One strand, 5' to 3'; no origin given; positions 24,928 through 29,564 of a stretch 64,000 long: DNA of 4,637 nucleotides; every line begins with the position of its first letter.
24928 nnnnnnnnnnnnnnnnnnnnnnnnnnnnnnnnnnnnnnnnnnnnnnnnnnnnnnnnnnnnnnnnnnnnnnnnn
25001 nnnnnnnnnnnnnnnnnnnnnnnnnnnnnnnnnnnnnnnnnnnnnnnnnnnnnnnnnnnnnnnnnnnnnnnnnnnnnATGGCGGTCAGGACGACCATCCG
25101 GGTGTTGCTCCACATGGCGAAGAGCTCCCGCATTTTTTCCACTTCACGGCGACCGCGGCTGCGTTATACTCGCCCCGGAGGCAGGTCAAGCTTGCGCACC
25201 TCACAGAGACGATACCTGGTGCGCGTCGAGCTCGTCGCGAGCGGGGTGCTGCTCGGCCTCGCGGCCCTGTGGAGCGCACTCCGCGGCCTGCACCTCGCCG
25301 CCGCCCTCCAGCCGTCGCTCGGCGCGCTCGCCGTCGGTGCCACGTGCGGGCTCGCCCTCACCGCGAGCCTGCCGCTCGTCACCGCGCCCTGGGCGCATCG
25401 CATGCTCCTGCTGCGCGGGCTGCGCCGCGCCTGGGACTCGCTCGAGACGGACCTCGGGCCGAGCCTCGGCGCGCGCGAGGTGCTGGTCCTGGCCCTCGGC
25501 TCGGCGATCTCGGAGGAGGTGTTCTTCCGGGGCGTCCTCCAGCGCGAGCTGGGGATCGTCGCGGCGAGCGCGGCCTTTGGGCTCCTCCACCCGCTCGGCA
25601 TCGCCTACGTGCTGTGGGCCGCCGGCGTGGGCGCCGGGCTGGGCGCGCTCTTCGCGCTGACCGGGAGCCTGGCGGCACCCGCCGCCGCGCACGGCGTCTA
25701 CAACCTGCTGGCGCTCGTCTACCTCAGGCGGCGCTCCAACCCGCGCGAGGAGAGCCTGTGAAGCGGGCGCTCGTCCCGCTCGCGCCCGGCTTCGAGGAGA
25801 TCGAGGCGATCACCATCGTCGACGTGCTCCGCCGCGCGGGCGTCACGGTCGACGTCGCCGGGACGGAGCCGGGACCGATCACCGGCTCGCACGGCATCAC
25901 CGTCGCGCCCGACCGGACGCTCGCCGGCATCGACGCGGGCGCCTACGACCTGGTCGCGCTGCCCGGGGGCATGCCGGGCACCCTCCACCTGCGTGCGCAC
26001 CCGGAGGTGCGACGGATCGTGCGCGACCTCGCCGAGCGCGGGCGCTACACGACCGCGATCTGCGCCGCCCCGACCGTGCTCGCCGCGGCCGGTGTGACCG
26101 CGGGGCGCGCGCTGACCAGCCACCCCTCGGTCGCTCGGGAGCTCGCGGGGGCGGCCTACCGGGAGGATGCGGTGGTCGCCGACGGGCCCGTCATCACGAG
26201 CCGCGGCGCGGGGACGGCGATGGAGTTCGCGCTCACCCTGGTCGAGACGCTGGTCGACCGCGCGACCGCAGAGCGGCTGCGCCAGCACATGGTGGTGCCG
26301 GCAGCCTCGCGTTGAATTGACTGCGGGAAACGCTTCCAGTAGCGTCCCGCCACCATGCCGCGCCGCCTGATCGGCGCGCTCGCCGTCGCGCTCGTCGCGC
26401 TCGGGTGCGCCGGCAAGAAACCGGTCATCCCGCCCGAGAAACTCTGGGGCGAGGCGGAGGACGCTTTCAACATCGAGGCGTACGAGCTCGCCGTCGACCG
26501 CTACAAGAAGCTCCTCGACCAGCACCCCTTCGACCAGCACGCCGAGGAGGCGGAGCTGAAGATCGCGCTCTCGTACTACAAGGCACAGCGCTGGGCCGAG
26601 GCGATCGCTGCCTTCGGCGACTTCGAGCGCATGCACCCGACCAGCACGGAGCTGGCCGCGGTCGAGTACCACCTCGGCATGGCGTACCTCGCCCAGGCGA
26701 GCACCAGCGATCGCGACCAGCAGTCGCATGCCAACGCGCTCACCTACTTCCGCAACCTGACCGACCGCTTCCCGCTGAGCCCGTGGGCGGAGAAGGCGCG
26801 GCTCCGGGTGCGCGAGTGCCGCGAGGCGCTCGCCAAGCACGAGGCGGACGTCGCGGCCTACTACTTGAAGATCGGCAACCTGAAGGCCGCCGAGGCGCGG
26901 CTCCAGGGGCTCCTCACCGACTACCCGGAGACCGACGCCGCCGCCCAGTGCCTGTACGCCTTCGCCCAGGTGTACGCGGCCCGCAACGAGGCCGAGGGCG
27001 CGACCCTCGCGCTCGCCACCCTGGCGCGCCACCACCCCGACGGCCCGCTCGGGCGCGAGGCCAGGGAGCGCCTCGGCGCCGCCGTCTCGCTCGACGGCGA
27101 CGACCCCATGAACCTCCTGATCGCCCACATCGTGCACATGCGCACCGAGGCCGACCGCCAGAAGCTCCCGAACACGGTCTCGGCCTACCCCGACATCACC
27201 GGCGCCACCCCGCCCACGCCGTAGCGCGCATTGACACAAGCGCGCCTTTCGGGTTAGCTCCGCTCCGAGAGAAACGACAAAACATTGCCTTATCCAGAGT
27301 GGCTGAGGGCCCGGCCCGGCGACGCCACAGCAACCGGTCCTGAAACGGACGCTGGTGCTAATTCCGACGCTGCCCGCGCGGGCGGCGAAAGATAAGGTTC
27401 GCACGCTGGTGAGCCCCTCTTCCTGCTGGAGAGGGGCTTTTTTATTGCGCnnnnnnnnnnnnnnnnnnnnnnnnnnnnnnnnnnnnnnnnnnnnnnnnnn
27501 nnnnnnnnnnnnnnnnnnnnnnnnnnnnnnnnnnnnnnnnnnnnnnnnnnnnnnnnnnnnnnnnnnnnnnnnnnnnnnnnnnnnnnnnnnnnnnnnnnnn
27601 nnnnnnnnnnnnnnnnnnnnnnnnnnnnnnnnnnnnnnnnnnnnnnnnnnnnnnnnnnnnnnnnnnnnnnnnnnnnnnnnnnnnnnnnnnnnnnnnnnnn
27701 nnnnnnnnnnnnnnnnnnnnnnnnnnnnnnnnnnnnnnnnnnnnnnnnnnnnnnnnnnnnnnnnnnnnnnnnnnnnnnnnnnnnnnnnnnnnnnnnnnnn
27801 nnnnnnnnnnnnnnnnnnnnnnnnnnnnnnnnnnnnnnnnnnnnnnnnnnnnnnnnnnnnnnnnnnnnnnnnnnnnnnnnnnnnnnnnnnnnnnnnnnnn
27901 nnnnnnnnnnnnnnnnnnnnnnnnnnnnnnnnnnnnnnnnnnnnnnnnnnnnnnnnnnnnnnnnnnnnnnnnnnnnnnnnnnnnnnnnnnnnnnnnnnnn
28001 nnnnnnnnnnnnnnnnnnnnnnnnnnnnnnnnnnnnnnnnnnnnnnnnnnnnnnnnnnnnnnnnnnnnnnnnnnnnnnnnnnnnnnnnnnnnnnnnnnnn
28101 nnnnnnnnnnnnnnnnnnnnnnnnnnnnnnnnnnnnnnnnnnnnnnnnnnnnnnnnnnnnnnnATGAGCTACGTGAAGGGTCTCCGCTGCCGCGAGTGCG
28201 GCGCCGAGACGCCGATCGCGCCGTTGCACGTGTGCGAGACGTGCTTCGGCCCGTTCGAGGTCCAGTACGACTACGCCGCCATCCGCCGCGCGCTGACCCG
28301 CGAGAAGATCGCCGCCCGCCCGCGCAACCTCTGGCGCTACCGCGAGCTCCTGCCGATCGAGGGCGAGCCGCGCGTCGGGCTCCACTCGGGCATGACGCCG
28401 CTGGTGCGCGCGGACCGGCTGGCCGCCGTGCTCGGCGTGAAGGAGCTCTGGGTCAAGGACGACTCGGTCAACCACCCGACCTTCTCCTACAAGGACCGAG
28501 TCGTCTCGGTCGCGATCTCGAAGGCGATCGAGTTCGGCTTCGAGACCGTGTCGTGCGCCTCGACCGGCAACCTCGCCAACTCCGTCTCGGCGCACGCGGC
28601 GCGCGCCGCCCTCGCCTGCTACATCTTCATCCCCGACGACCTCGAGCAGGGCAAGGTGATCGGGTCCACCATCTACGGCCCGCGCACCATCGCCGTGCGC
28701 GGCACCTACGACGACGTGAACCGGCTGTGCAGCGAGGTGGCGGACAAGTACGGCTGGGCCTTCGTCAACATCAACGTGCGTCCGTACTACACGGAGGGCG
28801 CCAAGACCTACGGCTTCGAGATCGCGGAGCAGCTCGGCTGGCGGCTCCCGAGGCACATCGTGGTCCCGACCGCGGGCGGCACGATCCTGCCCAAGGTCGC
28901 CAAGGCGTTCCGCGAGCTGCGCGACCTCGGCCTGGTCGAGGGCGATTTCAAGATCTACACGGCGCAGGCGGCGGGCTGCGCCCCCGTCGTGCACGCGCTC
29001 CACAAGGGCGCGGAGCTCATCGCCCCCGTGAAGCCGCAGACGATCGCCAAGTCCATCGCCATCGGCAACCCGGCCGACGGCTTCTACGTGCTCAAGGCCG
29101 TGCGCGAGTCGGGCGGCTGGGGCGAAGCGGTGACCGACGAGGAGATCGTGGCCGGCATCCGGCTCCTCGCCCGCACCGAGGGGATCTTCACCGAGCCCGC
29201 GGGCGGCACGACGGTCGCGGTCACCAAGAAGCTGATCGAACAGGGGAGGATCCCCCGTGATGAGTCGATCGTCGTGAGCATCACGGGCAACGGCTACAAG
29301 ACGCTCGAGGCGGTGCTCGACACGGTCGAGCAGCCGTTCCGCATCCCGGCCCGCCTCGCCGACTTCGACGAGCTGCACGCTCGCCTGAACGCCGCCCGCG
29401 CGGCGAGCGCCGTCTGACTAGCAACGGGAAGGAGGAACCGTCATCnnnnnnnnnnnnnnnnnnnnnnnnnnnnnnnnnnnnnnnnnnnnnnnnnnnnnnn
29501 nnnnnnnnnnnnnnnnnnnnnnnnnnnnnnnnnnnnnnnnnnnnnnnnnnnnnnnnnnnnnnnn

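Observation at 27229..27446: SAM-I riboswitch with transcription terminator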

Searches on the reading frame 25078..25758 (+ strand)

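Call 13: search_protein_families(library=pfam, proteins=[window:25078-25758:+])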
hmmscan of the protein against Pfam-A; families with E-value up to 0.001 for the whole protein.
window:25078-25758:+ (227 aa): 1 family
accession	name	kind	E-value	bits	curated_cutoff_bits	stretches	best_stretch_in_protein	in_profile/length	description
PF02517.21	Rce1-like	-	8.6e-14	52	22.4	1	135-211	8-93/93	Type II CAAX prenyl endopeptidase Rce1-like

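Call 14: search_protein_families(library=ncbifam, proteins=[window:25078-25758:+])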
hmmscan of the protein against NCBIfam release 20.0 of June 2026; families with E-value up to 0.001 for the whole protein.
window:25078-25758:+ (227 aa): 3 families
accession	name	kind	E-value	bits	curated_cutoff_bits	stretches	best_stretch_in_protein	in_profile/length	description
NF041647.1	ABC_perm_CPBP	equivalog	1.5e-09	37.1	435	1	53-216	459-634/636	ABC transporter permease subunit/CPBP intramembrane protease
NF040914.1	Mrt_core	domain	0.00023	21.2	100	0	140-165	9-34/108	myxosortase family intramembrane protease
NF040589.1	CPBP_Synerg_MrtS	equivalog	0.00031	21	130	1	133-215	74-166/170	Synerg-CTERM system glutamic-type intramembrane protease MrtS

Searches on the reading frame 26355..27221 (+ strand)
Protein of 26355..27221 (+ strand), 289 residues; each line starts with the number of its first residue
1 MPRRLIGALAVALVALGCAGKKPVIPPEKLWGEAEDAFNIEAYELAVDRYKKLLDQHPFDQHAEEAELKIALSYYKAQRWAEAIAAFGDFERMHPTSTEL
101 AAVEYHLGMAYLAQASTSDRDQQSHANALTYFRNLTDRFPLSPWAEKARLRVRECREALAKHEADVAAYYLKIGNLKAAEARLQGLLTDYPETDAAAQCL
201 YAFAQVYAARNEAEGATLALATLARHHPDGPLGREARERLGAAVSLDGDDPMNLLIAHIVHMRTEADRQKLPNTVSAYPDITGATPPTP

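Call 13: search_protein_families(library=pfam, proteins=[window:26355-27221:+])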
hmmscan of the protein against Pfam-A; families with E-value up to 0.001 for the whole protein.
window:26355-27221:+ (289 aa): 6 families
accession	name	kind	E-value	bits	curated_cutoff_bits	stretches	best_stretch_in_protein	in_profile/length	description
PF13525.12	YfiO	-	1.3e-36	126.7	25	1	26-214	4-195/203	Outer membrane lipoprotein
PF13512.12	TPR_18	-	1e-14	55.3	21.9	1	22-151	5-144/145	Tetratricopeptide repeat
PF13174.12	TPR_6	-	1.1e-13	51.2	26.3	1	65-97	1-33/33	Tetratricopeptide repeat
PF13428.12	TPR_14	-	1.2e-06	29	23.5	0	166-199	7-40/44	Tetratricopeptide repeat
PF13432.12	TPR_16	-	0.00068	20.5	32.7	0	68-142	1-64/65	Tetratricopeptide repeat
PF20225.4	DUF6584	-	0.00096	19.7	27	0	156-214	4-54/171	Family of unknown function (DUF6584)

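Call 14: search_protein_families(library=ncbifam, proteins=[window:26355-27221:+])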
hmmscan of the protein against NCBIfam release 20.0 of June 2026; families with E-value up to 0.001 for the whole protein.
window:26355-27221:+ (289 aa): 6 families
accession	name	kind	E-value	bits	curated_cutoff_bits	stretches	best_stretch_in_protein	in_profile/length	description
TIGR03302.1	OM_YfiO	subfamily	1.6e-55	188.2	81.4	1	4-229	3-235/239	outer membrane protein assembly factor BamD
NF008119.0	PRK10866.1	equivalog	2e-23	83.4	363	1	5-208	7-223/243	outer membrane protein assembly factor BamD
TIGR02795.1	tol_pal_ybgF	equivalog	1.3e-14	54.8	90.1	2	64-164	2-94/119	tol-pal system protein YbgF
NF052312.1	T9SS_PorW_SprE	equivalog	1.4e-06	27.2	250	1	81-238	563-715/716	type IX secretion system periplasmic lipoprotein PorW/SprE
NF008068.0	PRK10803.1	equivalog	8.7e-05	22.6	383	0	70-154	150-225/263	cell division protein CpoB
NF053852.1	vesicle_Bd0635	exception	0.00027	20.6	250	0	68-154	142-220/223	CpoB-like predatory vesicle lipoprotein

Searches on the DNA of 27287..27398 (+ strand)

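Call 36: build_rna_model(alignment_id=A1, structure=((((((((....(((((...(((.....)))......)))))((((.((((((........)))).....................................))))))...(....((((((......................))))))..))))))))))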
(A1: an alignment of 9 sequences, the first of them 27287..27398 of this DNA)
Model R1 built from alignment A1 (9 sequences, 161 columns); structure: as given.
model positions 116; base pairs 33; branch points 2; effective number of sequences 1.4; information 0.59 bits per position. Calibrated on 0.2 Mb of random sequence (short: E-values are rough).
structure used (alignment columns):
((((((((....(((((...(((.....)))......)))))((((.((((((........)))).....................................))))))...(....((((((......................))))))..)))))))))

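Call 37: search_with_rna_model(model_id=R1, sources=[window, L001, L002, L003, L004, L005, L006, L007, L008, L009, L010, L011, L012, L013, L014, L015, L016, L017, L018, L019, L020, L021, L022, L023, L024, L025, L026, L027, L028, L029, L030, L031, L032, L033, L034, L035, L036, L037, L038, L039, L040, L041, L042, L043, L044, L045, L046, L047, L048, L049, L050, L051, L052, L053, L054, L055, L056, L057, L058, L059, L060, L061, L062, L063, L064, L065, L066, L067, L068, L069, L070, L071, L072, L073, L074, L075, L076, L077, L078, L079, L080], max_evalue=0.01, make_alignment=true)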
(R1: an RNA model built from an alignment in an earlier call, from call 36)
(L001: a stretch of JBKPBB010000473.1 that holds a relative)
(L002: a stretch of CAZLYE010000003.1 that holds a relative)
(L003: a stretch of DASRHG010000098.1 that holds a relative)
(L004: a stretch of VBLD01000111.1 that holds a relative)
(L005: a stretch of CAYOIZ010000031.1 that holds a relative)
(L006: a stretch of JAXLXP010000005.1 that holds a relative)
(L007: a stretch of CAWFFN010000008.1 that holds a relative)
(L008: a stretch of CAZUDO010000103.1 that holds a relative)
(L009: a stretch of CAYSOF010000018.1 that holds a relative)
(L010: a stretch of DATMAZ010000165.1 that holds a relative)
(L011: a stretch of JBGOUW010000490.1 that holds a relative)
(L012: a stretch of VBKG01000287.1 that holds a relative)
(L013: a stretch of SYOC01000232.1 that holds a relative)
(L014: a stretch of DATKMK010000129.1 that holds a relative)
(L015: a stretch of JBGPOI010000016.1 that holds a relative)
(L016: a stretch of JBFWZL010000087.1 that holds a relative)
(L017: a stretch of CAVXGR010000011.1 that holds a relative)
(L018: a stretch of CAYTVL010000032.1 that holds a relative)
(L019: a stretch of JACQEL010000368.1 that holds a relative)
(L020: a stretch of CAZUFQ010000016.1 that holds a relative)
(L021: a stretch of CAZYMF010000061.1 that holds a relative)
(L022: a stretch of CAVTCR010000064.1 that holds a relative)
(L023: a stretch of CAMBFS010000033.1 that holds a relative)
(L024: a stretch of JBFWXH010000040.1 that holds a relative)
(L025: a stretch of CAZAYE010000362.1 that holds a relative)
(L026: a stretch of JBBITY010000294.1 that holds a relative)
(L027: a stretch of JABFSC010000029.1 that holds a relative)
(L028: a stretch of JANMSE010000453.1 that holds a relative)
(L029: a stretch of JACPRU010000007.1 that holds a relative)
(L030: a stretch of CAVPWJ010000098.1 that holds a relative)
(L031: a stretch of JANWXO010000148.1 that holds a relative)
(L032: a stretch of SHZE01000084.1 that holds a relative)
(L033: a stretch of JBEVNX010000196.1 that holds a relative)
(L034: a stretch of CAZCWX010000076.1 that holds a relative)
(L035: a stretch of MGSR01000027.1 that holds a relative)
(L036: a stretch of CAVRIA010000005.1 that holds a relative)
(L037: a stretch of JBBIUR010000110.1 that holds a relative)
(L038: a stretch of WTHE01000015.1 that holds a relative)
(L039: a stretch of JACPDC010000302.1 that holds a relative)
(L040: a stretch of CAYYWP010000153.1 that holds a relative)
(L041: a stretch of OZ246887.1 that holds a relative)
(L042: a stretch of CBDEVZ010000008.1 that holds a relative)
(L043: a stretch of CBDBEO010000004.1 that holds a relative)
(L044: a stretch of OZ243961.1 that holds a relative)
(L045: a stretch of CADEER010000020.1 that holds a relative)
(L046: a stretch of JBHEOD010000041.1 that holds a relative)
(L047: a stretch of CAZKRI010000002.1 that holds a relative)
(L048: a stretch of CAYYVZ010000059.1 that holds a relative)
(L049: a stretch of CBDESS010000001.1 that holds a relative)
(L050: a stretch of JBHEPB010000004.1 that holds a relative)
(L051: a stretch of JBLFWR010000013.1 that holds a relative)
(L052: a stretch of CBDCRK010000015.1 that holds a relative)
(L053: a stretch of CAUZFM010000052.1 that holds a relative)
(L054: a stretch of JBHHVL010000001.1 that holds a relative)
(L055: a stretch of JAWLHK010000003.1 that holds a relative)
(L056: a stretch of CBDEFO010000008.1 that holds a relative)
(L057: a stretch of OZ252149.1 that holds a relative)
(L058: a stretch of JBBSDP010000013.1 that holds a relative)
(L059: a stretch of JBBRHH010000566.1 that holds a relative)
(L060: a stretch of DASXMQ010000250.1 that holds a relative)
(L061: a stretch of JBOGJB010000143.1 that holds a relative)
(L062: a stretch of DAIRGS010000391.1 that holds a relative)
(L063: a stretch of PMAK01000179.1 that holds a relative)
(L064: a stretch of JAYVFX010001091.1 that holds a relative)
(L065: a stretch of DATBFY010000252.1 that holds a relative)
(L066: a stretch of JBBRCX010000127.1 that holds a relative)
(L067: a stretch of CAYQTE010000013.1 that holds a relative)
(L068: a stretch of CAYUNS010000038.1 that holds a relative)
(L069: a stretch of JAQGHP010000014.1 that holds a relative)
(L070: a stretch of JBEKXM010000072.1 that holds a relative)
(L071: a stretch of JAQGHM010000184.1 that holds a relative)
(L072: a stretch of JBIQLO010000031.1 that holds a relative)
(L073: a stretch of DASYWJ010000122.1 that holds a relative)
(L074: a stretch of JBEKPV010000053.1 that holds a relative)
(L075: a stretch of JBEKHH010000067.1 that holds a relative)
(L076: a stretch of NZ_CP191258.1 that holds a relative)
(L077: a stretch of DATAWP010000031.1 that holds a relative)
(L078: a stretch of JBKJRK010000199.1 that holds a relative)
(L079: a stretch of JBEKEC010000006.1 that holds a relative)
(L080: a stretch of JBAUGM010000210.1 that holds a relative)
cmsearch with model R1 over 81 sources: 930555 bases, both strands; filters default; matches with E-value up to 0.01: 55.
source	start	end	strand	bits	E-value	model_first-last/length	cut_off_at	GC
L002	1725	1848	+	116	2.7e-25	1-116/116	no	0.69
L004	5103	5215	+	114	8.3e-25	1-116/116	no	0.67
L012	5104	5215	+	111.2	3.9e-24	1-116/116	no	0.65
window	27287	27398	+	110.9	4.8e-24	1-116/116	no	0.67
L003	5092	5217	+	106.7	5.1e-23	1-116/116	no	0.68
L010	5099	5213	+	106.4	5.9e-23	1-116/116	no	0.63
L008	5089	5208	+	104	2.4e-22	1-116/116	no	0.66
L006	5106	5209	+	103.4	3.3e-22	1-116/116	no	0.61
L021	5021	5143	+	102.2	6.5e-22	1-116/116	no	0.62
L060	5008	5120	+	101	1.3e-21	1-116/116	no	0.64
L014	5040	5163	+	98.9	4.2e-21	1-116/116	no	0.67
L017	5002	5132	+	98.5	5.2e-21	1-116/116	no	0.57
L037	4981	5114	+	98.1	6.7e-21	1-116/116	no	0.63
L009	5084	5200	+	96.8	1.4e-20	1-116/116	no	0.63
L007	5081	5201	+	94.5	4.9e-20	1-116/116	no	0.69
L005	5113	5226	+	94.3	5.6e-20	1-116/116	no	0.65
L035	5020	5135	+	93.9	7.2e-20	1-116/116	no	0.59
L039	17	132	+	93.9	7.2e-20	1-116/116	no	0.59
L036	5021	5146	+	93.3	1e-19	1-116/116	no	0.63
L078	5722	5855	+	93.2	1.1e-19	1-116/116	no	0.59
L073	5760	5865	+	92.5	1.6e-19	1-116/116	no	0.59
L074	5812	5926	+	91.7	2.5e-19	1-116/116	no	0.58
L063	4746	4857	+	91.1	3.4e-19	1-116/116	no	0.54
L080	5755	5860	+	90.5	5e-19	1-116/116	no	0.58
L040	5052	5167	+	90.4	5e-19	1-116/116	no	0.64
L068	5692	5837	+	90.2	5.9e-19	1-116/116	no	0.6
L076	5700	5851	+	89.6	8e-19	1-116/116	no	0.57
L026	478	590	+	88.9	1.2e-18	1-116/116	no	0.62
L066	4353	4486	+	88.7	1.4e-18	1-116/116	no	0.6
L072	5738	5865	+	88.6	1.5e-18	1-116/116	no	0.59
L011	482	600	+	87.8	2.2e-18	1-116/116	no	0.61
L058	5707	5853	+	87.4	2.8e-18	1-116/116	no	0.59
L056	5754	5874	+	87.3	3e-18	1-116/116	no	0.53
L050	224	346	+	87.2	3.1e-18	1-116/116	no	0.62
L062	1002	1136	+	86.1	5.8e-18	1-116/116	no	0.61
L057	5754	5874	+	86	6.2e-18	1-116/116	no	0.54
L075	5730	5839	+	85.4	8.7e-18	1-116/116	no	0.57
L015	4990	5122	+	85.3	9.1e-18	1-116/116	no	0.59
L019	3892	4024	+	84.8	1.2e-17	1-116/116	no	0.61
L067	5703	5831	+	84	2e-17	1-116/116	no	0.57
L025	18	151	+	83.9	2e-17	1-116/116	no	0.58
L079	5764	5873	+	83.7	2.2e-17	1-116/116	no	0.54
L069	3160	3305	+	83.6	2.4e-17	1-116/116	no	0.64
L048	5045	5175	+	83.4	2.7e-17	1-116/116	no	0.6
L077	5839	5948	+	83.1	3.2e-17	1-116/116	no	0.56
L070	4471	4580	+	82.9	3.7e-17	1-116/116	no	0.53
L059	1811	1946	+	82.6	4.3e-17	1-116/116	no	0.56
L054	5114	5225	+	80.9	1.1e-16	1-116/116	no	0.57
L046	2195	2340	+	79.7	2.1e-16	1-116/116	no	0.6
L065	5764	5916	+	79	3.3e-16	1-116/116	no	0.6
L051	5090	5210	+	77.8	6.5e-16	1-116/116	no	0.6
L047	5101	5218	+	77.8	6.5e-16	1-116/116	no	0.62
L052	5045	5174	+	74.5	4.2e-15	1-116/116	no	0.52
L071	428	578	+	73.8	6.2e-15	1-116/116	no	0.6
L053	5056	5175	+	68.1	1.6e-13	1-116/116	no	0.59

Alignment A2: 55 matches aligned to the model, 229 columns, each read 5' to 3' on its own strand. Consensus structure (alignment columns), stored with it:
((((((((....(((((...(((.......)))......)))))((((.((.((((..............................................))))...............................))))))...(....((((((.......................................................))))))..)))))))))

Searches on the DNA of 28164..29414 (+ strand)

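Call 26: search_rna_families(sources=[L001, L002, L003, L004, L006, L014, L041, L056, L058, L076, L061, L055], threshold=gathering)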
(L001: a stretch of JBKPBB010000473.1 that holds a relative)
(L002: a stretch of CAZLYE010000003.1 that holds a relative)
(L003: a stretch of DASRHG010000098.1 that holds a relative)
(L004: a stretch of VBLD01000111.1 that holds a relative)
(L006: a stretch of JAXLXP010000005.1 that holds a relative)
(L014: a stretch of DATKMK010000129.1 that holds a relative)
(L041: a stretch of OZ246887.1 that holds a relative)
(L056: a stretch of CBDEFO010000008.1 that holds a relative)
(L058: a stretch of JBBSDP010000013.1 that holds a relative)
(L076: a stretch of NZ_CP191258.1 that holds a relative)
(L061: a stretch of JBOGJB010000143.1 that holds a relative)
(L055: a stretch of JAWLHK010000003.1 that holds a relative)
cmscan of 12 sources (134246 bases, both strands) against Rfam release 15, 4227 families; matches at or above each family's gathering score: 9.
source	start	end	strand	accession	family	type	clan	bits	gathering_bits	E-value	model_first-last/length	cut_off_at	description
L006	5106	5209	+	RF00162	SAM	Cis-reg; riboswitch;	CL00012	87.4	44.4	4.9e-19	1-108/108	no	SAM riboswitch aptamer (S box leader)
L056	5754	5874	+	RF00162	SAM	Cis-reg; riboswitch;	CL00012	84.7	44.4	3e-18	1-108/108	no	SAM riboswitch aptamer (S box leader)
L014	5040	5163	+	RF00162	SAM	Cis-reg; riboswitch;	CL00012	78.4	44.4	2e-16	1-108/108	no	SAM riboswitch aptamer (S box leader)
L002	1725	1848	+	RF00162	SAM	Cis-reg; riboswitch;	CL00012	77.7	44.4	3.1e-16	1-108/108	no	SAM riboswitch aptamer (S box leader)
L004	5103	5215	+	RF00162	SAM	Cis-reg; riboswitch;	CL00012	77.3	44.4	4.2e-16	1-108/108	no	SAM riboswitch aptamer (S box leader)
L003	5092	5217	+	RF00162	SAM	Cis-reg; riboswitch;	CL00012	72.2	44.4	1.2e-14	1-108/108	no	SAM riboswitch aptamer (S box leader)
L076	5700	5851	+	RF00162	SAM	Cis-reg; riboswitch;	CL00012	72.1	44.4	1.3e-14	1-108/108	no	SAM riboswitch aptamer (S box leader)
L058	5707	5853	+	RF00162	SAM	Cis-reg; riboswitch;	CL00012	68.4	44.4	1.7e-13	1-108/108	no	SAM riboswitch aptamer (S box leader)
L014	549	622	-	RF00005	tRNA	Gene; tRNA;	CL00001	65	29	1.6e-11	1-71/71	no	tRNA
